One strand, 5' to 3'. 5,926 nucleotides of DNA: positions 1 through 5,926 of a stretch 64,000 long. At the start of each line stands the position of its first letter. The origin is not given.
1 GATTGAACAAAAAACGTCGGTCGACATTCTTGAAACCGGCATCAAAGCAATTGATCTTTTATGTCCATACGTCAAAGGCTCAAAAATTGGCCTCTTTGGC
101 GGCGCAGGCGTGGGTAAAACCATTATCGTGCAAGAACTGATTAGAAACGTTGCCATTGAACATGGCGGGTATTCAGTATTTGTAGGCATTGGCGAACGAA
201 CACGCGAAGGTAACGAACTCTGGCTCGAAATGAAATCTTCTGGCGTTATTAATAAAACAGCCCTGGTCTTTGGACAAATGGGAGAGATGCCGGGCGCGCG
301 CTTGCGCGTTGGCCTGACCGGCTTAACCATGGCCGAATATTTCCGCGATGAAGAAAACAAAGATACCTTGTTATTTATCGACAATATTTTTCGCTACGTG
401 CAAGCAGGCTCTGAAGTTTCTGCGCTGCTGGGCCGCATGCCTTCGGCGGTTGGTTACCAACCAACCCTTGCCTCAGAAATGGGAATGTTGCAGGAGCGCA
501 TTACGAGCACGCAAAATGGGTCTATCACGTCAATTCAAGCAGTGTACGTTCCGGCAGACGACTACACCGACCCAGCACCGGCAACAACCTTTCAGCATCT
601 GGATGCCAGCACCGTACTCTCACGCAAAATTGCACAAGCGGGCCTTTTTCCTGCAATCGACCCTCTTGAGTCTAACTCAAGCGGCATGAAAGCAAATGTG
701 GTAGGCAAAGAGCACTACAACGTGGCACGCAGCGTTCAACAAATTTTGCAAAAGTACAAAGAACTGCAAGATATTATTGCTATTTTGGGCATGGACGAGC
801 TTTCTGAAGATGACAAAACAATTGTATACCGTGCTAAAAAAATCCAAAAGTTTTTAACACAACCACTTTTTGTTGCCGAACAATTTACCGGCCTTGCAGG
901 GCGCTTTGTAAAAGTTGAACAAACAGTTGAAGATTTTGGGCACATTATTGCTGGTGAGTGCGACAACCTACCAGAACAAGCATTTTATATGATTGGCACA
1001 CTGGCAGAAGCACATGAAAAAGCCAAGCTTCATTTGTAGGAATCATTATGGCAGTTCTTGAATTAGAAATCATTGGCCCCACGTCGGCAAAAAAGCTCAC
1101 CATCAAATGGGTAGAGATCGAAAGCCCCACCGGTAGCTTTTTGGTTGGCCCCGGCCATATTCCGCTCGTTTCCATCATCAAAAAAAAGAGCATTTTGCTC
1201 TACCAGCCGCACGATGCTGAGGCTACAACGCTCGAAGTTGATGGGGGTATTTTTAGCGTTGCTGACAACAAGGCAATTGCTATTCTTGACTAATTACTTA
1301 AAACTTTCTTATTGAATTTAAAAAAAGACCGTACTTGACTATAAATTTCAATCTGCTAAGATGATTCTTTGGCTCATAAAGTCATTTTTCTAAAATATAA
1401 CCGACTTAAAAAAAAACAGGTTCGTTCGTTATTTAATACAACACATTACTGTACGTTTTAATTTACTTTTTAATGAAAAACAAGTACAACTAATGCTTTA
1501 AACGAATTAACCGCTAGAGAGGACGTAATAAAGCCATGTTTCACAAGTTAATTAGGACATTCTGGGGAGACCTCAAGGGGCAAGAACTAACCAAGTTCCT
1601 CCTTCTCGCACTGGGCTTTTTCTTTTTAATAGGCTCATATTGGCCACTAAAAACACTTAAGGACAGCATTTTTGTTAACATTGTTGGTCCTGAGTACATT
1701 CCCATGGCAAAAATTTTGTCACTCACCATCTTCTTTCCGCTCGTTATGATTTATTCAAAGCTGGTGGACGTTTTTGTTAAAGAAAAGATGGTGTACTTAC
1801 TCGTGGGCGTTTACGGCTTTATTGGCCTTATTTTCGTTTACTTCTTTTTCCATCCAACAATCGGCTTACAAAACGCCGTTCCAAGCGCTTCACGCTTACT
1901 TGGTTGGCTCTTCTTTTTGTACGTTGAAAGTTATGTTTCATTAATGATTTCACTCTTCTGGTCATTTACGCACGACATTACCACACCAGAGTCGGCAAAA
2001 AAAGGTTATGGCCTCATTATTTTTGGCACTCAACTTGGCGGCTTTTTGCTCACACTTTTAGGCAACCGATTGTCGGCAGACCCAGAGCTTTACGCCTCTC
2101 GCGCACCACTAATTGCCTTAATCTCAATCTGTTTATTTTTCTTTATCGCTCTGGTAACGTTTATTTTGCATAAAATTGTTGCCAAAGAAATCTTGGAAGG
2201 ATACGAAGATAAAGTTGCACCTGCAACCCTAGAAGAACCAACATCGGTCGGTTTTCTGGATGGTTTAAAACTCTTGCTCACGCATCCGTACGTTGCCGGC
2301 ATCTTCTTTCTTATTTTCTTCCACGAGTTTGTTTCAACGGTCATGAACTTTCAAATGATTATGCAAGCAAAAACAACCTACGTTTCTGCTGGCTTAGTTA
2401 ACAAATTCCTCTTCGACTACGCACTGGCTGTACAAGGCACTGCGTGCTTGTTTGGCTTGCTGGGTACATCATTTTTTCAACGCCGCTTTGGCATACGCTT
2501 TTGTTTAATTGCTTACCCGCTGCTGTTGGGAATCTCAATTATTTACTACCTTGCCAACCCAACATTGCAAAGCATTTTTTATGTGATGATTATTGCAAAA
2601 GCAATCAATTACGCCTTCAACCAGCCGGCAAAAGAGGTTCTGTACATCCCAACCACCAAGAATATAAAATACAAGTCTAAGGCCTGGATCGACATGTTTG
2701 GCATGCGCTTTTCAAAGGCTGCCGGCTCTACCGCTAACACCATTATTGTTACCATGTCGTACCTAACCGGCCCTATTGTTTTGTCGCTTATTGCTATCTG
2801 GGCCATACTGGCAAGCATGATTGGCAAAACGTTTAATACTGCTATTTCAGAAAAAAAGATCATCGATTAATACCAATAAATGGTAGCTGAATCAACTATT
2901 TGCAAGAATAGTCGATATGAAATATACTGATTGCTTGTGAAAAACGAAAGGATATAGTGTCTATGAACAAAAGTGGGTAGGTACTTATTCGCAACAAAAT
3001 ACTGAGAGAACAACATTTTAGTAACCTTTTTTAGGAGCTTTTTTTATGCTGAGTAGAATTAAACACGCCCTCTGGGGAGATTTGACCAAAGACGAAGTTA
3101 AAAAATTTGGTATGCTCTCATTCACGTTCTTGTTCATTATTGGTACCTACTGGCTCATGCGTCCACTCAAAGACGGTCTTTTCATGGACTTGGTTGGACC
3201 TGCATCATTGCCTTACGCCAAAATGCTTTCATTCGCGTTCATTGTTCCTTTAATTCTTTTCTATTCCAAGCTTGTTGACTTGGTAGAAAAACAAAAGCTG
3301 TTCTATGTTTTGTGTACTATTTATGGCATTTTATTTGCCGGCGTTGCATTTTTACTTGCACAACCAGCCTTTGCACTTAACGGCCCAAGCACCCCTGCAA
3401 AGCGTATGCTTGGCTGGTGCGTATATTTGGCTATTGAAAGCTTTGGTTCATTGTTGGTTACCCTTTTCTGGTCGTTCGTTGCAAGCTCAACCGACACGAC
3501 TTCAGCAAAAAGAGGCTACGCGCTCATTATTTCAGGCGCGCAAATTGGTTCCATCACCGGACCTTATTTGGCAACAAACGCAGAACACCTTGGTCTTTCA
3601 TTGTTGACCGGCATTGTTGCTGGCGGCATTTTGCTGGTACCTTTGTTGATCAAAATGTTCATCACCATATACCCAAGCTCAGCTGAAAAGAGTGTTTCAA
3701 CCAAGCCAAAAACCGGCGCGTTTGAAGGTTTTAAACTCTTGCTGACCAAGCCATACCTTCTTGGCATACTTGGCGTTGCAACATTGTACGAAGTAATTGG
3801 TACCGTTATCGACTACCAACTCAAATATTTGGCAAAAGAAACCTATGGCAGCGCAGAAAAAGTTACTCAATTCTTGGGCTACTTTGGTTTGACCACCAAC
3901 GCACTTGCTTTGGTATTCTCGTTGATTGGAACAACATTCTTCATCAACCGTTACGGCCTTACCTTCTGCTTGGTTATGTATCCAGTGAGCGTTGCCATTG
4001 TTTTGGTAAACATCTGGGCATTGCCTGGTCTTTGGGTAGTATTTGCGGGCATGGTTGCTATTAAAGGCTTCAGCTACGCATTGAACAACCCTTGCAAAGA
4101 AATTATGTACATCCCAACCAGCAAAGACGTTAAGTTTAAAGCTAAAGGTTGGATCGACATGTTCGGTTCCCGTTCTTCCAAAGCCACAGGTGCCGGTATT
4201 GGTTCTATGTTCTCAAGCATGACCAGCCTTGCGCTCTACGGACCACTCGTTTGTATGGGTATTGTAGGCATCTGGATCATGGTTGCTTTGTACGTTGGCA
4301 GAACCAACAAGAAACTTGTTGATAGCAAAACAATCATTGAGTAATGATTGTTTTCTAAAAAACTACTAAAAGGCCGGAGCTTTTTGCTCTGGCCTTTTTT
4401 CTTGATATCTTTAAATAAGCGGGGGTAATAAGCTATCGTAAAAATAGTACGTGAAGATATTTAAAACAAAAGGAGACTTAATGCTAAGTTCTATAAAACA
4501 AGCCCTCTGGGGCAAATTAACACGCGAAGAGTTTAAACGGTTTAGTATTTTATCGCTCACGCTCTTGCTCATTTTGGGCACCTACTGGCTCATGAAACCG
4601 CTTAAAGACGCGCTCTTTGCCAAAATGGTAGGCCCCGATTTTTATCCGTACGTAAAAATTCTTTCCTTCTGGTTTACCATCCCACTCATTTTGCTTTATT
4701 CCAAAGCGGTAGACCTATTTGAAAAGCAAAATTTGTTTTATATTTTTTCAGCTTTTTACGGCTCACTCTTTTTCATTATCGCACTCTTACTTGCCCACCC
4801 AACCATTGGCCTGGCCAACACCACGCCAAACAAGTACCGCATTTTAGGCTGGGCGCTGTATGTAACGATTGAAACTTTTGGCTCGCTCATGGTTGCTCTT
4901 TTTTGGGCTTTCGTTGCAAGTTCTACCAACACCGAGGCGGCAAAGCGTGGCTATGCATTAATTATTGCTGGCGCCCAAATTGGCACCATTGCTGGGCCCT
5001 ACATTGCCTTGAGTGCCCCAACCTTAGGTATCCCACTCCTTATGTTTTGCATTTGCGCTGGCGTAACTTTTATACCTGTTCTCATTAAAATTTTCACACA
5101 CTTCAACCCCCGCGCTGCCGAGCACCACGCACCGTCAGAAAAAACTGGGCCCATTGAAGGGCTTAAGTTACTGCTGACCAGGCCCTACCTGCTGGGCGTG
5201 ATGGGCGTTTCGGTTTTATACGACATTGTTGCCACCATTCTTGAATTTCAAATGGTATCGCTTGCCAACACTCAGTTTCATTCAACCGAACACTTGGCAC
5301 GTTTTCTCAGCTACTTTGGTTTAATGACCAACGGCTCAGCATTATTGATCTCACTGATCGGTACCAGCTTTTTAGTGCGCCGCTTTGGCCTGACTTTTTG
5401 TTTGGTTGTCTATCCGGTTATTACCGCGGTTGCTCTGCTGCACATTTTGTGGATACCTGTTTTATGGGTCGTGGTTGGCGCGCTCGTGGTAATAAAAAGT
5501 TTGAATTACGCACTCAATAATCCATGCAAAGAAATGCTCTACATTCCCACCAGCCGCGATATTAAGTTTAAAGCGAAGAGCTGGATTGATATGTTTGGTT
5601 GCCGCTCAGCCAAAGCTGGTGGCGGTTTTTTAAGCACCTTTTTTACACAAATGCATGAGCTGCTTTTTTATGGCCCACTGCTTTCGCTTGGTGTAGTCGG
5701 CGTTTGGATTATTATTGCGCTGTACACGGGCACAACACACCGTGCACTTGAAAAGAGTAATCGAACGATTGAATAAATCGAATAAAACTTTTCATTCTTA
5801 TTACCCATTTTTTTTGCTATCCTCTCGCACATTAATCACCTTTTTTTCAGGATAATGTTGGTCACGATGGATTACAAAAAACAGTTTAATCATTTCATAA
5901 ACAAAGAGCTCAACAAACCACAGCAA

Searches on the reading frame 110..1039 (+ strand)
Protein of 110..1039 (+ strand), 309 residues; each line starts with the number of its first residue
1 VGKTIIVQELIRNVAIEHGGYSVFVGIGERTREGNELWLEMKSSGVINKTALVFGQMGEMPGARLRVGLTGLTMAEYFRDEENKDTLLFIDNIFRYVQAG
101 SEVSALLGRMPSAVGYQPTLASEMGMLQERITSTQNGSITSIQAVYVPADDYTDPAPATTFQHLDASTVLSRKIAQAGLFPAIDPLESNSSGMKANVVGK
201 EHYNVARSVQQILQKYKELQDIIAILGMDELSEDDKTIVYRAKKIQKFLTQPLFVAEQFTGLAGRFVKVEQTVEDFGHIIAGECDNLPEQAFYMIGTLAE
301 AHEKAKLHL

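Call 78: search_protein_families(library=pfam, proteins=[window:110-1039:+], max_evalue=0.00001)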
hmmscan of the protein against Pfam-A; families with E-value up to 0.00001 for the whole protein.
window:110-1039:+ (309 aa): 2 families
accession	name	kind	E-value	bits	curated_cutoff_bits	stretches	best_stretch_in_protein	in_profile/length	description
PF00006.31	ATP-synt_ab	-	1.5e-60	204.9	29.5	1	1-190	25-213/213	ATP synthase alpha/beta family, nucleotide-binding domain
PF22919.1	ATP-synt_VA_C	-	7.8e-17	61.6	24.7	1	195-267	5-79/101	C-terminal domain of V and A type ATP synthase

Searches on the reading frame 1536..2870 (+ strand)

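Call 78: search_protein_families(library=pfam, proteins=[window:1536-2870:+], max_evalue=0.00001)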
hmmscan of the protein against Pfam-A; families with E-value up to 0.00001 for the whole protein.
window:1536-2870:+ (444 aa): 1 family
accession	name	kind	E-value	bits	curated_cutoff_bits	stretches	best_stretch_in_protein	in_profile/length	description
PF03219.20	TLC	-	1.6e-24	87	21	1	2-432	8-490/491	TLC ATP/ADP transporter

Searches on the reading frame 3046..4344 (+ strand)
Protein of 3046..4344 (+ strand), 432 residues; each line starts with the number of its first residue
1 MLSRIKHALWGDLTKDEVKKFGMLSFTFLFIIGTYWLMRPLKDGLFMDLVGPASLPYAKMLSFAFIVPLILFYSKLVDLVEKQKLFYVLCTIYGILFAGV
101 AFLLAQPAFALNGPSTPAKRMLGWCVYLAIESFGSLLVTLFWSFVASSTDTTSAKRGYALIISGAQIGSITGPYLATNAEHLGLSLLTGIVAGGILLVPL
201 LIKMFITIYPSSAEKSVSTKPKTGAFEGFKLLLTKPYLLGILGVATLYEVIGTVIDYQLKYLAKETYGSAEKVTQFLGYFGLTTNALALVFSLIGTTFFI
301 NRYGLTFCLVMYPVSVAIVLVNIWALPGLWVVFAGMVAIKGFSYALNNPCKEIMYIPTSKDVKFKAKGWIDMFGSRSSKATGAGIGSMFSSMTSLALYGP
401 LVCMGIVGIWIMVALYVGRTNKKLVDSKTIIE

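Call 78: search_protein_families(library=pfam, proteins=[window:3046-4344:+], max_evalue=0.00001)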
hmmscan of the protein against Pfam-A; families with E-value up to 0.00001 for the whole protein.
window:3046-4344:+ (432 aa): 1 family
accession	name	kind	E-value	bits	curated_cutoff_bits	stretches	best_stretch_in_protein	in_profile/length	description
PF03219.20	TLC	-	2.7e-25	89.6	21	2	4-322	10-367/491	TLC ATP/ADP transporter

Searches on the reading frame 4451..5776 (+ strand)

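Call 78: search_protein_families(library=pfam, proteins=[window:4451-5776:+], max_evalue=0.00001)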
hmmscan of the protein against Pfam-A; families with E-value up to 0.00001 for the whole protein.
window:4451-5776:+ (441 aa): 1 family
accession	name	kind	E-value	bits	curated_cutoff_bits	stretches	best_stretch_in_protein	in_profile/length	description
PF03219.20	TLC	-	9.9e-28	97.6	21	2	12-328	8-364/491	TLC ATP/ADP transporter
